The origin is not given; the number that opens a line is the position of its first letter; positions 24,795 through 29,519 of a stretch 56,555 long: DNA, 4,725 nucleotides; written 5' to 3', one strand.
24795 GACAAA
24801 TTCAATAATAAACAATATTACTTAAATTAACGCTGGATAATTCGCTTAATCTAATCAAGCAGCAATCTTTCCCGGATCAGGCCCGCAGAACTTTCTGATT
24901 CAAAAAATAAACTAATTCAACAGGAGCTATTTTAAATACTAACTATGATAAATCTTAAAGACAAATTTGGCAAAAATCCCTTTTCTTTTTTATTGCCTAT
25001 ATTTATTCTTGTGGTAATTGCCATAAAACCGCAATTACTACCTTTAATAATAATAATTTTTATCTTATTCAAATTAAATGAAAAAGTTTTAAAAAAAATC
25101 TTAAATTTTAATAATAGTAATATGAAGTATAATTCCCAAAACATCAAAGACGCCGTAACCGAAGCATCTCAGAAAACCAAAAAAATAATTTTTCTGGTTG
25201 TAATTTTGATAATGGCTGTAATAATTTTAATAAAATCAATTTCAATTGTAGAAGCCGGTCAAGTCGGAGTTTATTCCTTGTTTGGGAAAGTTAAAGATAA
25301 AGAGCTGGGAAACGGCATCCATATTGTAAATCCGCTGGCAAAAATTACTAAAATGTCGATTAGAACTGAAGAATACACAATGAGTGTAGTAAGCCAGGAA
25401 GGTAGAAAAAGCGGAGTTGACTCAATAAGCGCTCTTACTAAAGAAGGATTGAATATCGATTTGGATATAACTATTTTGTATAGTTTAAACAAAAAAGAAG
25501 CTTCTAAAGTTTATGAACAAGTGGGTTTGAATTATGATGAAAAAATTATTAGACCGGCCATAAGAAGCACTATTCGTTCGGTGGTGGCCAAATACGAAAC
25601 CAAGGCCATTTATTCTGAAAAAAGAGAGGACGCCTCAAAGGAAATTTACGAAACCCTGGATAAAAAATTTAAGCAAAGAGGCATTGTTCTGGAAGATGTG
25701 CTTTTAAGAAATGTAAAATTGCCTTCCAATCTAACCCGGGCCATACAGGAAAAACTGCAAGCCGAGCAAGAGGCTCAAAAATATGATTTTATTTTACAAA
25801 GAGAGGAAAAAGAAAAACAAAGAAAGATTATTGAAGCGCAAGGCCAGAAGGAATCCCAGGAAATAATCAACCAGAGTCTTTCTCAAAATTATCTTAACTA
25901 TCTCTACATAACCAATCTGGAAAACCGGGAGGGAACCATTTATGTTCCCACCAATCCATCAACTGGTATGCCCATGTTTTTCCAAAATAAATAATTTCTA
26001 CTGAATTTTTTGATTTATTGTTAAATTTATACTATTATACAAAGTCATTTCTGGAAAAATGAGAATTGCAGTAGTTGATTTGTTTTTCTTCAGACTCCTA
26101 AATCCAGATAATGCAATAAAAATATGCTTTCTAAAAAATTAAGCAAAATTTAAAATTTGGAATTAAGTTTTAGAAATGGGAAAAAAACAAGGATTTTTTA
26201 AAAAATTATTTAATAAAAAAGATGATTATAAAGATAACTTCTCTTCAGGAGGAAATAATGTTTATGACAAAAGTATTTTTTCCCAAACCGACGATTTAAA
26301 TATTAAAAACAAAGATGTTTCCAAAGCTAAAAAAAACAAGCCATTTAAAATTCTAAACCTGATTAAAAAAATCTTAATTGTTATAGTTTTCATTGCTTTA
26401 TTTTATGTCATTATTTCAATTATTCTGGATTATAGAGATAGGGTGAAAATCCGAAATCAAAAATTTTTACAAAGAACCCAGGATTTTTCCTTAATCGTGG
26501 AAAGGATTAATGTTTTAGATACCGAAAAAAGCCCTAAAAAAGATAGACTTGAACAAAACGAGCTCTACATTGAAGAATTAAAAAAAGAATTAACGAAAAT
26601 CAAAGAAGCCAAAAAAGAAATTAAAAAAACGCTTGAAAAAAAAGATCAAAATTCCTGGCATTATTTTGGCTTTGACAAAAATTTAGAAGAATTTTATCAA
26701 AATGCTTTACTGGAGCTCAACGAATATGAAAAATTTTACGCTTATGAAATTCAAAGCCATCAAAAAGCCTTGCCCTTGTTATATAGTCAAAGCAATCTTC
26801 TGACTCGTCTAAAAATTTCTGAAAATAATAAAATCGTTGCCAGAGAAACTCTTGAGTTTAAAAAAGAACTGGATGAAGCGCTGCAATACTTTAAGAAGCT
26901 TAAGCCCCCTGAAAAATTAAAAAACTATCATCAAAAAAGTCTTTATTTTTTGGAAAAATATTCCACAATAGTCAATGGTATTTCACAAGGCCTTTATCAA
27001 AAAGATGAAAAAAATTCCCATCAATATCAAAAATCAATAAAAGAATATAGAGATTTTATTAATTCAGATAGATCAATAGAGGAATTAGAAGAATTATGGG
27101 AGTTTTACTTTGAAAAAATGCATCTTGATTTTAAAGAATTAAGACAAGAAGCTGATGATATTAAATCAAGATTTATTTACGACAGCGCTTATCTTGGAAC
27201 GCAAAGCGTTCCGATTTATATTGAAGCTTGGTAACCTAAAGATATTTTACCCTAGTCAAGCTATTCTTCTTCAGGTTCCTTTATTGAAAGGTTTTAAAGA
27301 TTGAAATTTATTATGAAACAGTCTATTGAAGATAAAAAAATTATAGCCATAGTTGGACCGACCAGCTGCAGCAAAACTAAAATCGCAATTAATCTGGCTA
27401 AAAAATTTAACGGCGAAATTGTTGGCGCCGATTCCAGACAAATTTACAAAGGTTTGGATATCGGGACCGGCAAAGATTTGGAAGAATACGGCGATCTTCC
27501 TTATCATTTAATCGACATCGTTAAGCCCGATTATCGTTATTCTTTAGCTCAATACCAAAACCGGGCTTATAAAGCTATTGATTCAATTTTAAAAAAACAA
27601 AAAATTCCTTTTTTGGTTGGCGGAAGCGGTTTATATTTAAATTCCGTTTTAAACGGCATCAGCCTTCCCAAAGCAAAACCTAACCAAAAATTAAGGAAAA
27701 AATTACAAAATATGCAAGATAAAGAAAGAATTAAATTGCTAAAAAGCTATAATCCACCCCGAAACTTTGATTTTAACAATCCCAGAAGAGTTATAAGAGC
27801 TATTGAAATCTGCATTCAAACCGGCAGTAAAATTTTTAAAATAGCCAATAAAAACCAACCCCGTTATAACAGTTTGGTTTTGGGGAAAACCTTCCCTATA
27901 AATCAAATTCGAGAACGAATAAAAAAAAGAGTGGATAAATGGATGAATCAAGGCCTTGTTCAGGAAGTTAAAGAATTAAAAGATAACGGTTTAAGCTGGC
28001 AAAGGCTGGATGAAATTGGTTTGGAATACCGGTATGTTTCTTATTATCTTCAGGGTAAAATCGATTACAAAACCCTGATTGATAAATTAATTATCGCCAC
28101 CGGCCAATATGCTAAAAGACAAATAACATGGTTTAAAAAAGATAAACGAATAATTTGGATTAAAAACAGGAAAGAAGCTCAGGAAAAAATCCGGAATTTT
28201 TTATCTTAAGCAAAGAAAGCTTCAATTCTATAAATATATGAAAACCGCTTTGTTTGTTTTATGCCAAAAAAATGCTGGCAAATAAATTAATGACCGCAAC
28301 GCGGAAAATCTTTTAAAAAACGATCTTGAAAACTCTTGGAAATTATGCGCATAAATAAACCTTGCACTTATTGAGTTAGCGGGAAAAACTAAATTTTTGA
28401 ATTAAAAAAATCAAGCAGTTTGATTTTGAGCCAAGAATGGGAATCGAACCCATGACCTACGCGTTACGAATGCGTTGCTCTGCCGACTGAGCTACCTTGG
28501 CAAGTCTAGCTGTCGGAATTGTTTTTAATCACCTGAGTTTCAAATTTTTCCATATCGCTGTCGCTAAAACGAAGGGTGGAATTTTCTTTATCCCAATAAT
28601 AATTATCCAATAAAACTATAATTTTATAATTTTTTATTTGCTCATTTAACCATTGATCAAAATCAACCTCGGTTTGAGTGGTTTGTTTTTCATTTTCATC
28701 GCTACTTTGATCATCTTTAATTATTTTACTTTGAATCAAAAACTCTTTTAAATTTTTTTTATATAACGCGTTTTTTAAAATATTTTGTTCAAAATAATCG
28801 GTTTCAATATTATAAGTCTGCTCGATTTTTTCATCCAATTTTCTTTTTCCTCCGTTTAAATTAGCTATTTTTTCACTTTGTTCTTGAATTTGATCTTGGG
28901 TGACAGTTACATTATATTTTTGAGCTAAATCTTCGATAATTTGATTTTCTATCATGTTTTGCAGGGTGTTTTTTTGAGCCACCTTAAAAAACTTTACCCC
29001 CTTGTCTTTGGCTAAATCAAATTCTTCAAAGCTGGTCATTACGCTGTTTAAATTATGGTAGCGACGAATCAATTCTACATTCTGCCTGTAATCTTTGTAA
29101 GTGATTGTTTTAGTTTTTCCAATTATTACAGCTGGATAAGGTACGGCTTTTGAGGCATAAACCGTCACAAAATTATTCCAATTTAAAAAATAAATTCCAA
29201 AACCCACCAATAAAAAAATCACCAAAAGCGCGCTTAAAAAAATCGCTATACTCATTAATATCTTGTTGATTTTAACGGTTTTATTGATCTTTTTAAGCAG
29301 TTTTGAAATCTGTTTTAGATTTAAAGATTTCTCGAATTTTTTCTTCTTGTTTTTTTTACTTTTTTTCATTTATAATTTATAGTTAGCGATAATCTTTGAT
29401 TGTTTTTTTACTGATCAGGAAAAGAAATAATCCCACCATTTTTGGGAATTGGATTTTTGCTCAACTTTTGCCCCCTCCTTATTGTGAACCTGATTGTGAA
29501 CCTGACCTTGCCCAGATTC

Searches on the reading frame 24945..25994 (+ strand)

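Call 46: search_protein_families(library=pfam, proteins=[window:24945-25994:+], max_evalue=0.001)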
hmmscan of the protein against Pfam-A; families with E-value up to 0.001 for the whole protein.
window:24945-25994:+ (349 aa): 2 families
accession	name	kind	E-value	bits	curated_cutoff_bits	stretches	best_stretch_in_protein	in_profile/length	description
PF01145.31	Band_7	-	5.7e-36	124.6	23.6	1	101-292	2-166/176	SPFH domain / Band 7 family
PF13421.11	Band_7_1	-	0.00055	20.1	24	0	201-271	136-207/211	SPFH domain-Band 7 family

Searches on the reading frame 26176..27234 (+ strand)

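Call 46: search_protein_families(library=pfam, proteins=[window:26176-27234:+], max_evalue=0.001)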
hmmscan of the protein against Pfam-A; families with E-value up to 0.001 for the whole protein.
window:26176-27234:+ (352 aa): 1 family
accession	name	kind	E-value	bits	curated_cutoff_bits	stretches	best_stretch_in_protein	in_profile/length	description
PF14989.11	CCDC32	-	0.00049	20.6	27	1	115-178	45-113/150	Coiled-coil domain containing 32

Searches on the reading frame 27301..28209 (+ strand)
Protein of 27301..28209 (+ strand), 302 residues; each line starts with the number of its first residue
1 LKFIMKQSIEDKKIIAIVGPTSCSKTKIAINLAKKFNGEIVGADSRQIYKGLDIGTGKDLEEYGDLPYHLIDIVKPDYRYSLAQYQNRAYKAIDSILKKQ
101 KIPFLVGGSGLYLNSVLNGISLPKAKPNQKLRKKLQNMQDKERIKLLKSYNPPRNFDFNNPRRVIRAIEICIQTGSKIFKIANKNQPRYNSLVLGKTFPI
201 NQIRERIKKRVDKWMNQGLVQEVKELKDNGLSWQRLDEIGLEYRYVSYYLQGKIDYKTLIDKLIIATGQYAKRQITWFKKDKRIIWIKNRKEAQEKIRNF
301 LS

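Call 46: search_protein_families(library=pfam, proteins=[window:27301-28209:+], max_evalue=0.001)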
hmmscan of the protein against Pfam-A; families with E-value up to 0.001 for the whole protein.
window:27301-28209:+ (302 aa): 2 families
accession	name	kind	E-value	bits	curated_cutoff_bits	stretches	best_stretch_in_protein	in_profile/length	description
PF01715.23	IPPT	-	1.2e-64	218.8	23.6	1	47-281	1-243/243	IPP transferase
PF01745.22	IPT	-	1.2e-05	25.3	20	1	13-61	2-50/233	Isopentenyl transferase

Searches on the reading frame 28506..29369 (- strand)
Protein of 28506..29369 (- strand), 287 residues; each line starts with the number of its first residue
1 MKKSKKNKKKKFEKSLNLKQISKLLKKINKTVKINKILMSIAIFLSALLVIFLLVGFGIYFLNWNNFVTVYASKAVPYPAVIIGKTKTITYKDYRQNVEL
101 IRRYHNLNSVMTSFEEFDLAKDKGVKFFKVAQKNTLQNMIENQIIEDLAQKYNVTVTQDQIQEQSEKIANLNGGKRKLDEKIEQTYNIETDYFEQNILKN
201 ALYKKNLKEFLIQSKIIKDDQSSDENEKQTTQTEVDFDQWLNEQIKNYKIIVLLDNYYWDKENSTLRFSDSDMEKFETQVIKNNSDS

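Call 46: search_protein_families(library=pfam, proteins=[window:28506-29369:-], max_evalue=0.001)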
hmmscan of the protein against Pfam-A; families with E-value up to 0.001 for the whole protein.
window:28506-29369:- (287 aa): 2 families
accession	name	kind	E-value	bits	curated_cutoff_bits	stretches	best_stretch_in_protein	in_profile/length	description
PF13624.11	SurA_N_3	-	2.2e-06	28.1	27.2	1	40-216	13-161/162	SurA-like N-terminal domain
PF13623.11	SurA_N_2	-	0.00011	22.5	28.5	1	55-179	16-122/145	SurA-like N-terminal domain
